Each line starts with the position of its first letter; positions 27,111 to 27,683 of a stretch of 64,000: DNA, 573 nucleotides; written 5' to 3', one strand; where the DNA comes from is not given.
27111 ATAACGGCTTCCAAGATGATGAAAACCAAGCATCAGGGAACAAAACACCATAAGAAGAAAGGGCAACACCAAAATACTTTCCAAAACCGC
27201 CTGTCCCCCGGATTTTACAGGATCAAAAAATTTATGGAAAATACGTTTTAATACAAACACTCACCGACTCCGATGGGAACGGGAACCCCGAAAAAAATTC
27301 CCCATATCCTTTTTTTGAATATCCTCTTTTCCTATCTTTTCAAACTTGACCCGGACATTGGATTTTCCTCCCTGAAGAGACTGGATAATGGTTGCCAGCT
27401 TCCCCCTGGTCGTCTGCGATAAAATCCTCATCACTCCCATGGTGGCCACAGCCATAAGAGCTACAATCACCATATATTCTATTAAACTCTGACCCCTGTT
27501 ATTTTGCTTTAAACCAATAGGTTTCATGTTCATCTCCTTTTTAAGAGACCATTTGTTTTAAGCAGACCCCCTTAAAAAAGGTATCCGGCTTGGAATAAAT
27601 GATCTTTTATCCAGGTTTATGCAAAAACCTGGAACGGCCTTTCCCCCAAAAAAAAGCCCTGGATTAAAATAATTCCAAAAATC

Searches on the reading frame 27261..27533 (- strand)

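Call 46: search_protein_families(library=pfam, proteins=[window:27261-27533:-], max_evalue=0.00001)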
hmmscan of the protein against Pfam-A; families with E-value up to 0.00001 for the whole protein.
window:27261-27533:- (90 aa): 1 family
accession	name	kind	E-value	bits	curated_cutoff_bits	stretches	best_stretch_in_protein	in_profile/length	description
PF04964.19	Flp_Fap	-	6.1e-06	26.4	32.2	0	9-51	2-44/46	Flp/Fap pilin component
